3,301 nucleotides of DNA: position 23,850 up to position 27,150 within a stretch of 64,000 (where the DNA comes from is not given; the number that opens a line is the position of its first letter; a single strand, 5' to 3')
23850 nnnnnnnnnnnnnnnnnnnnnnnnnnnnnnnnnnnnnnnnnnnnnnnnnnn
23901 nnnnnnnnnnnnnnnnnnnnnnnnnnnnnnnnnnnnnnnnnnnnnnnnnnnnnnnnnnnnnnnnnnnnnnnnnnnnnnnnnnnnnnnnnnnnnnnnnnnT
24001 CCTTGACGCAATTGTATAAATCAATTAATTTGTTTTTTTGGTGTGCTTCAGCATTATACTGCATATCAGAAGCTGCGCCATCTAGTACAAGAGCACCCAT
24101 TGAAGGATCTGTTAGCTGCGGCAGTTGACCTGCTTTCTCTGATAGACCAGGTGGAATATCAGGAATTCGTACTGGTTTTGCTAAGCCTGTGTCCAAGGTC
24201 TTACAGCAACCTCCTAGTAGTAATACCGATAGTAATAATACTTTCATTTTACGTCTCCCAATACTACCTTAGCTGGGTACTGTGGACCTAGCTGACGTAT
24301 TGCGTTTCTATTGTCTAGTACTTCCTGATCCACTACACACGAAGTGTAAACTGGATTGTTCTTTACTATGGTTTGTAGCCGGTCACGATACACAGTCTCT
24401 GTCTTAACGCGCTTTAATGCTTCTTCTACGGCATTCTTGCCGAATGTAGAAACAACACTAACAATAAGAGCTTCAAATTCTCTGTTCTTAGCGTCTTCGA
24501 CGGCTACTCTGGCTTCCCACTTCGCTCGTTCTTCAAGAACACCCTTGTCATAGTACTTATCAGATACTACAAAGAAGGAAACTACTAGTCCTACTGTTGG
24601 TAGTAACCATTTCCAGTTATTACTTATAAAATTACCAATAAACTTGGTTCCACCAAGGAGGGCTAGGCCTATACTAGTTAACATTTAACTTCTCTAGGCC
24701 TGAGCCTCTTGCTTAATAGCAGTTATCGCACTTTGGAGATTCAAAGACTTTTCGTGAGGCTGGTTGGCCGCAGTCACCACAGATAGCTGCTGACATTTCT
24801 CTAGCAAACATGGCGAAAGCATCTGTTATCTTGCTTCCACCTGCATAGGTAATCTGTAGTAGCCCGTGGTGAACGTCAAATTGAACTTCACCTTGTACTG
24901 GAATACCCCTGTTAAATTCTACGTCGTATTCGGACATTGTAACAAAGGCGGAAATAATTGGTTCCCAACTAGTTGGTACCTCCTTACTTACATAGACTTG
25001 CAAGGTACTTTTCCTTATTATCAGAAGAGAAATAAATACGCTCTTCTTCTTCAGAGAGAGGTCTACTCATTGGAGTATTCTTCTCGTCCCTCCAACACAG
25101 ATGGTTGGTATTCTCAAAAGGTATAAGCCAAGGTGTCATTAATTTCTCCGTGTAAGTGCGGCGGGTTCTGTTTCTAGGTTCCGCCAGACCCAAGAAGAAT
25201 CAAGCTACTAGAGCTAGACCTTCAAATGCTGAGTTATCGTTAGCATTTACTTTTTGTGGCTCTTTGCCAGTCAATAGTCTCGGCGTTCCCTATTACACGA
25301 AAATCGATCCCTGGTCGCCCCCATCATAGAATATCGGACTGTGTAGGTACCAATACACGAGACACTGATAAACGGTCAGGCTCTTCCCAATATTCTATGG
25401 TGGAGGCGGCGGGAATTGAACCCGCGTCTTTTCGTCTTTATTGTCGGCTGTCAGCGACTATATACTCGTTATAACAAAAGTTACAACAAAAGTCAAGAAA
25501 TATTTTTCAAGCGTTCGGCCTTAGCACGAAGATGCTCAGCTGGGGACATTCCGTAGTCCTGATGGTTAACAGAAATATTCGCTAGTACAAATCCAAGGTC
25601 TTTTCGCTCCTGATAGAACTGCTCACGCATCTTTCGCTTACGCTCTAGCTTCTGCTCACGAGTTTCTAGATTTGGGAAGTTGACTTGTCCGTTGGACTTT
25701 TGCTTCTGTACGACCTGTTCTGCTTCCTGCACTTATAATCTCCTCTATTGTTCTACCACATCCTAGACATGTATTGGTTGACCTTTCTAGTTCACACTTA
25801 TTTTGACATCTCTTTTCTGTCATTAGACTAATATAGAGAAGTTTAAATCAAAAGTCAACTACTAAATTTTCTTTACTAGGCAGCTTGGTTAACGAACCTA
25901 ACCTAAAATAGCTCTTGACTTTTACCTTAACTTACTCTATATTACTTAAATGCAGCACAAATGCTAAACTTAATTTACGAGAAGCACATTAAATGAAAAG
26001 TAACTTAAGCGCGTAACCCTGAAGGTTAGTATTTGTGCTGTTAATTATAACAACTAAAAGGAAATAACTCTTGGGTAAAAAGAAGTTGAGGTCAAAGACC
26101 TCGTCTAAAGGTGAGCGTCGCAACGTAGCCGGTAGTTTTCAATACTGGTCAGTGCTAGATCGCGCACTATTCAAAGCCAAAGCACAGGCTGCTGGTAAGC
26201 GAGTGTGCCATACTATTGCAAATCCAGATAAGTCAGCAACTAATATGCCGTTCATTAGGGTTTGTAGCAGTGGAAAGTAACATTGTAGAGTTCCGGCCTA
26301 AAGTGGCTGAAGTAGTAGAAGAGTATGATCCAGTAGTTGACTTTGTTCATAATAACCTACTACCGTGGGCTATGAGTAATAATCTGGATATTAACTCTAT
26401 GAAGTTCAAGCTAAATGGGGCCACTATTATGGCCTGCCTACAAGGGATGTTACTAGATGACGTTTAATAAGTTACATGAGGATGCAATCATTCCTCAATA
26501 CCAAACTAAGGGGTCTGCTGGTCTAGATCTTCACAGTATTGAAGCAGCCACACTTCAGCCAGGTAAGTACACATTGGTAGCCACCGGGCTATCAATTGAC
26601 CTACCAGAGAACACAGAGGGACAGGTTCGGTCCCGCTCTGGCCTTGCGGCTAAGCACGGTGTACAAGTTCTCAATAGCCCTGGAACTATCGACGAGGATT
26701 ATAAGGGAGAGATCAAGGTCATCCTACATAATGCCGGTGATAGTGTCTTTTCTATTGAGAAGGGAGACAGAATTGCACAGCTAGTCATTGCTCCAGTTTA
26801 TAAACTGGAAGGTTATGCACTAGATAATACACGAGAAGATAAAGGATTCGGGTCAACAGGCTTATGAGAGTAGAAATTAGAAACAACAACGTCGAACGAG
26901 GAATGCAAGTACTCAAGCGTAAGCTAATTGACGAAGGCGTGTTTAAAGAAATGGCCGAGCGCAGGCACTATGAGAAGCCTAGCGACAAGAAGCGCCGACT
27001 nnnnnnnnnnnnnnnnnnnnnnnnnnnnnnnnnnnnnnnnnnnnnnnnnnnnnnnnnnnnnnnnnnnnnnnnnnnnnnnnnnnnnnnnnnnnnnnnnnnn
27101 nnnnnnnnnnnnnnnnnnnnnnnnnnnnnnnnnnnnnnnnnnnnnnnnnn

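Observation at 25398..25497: A promoter-driven mini-RNA that ends like a tRNA or tmRNA (T-arm, acceptor 3' strand, CCA) but lacks a 5' acceptor partner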

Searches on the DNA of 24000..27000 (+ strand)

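Call 5: search_dna_similar(query=window:24000-27000:+, collection=phages, mode=near)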
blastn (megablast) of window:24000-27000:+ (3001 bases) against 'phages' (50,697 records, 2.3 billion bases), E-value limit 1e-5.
No match.

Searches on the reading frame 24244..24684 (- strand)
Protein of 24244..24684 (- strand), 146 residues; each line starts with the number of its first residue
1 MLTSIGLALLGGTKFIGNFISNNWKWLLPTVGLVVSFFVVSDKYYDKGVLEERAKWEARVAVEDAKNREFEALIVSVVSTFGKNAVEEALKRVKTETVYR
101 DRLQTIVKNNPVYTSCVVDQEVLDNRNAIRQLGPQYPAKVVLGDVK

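Call 16: search_protein_families(library=pfam, proteins=[window:24244-24684:-])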
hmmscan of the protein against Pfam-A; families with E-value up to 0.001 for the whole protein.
window:24244-24684:- (146 aa): 0 families

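Call 53: search_protein_families(library=phrogs, proteins=[window:24244-24684:-], max_evalue=0.001)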
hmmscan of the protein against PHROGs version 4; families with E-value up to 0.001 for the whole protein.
window:24244-24684:- (146 aa): 1 family
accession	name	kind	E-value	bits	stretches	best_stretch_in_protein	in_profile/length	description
phrog_1152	-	lysis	0.00023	22.1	1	19-131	4-115/127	Rz-like spanin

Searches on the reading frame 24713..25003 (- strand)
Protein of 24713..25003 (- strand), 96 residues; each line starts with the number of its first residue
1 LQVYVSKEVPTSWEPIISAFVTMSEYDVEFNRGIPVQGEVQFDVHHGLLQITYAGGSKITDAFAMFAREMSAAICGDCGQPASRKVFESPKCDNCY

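Call 16: search_protein_families(library=pfam, proteins=[window:24713-25003:-])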
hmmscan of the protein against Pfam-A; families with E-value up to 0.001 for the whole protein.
window:24713-25003:- (96 aa): 0 families

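Call 21: find_related_loci(query=window:24713-25003:-, collection=viral_contigs, flank=3000)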
Query window:24713-25003:- (96 aa) in viral_contigs; peptide patterns used: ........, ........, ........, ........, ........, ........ (x = any residue, [..] = any of these).
22 stretches matched a pattern; 8 encode a relative of the query (tblastn E <= 1e-3); 8 distinct loci.
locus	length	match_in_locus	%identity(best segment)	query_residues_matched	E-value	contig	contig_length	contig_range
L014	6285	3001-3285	69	1-96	3e-43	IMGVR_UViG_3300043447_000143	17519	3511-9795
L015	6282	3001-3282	66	1-95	1e-42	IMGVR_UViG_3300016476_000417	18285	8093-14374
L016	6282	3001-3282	60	1-95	5e-41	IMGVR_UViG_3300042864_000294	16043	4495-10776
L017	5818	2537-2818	58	1-95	9e-38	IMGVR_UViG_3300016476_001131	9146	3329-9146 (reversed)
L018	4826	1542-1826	56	1-96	5e-36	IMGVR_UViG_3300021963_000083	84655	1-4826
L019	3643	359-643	56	1-96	5e-36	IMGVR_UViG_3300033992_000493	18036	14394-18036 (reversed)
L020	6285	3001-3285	56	1-96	5e-36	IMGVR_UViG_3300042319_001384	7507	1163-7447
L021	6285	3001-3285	56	1-96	5e-36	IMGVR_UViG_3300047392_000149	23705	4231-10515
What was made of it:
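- It is conserved in synteny across divergent relatives whose neighbouring protein is only 56-69% identical (call 21).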

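Call 53: search_protein_families(library=phrogs, proteins=[window:24713-25003:-], max_evalue=0.001)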
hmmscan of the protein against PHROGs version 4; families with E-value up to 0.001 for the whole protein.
window:24713-25003:- (96 aa): 0 families
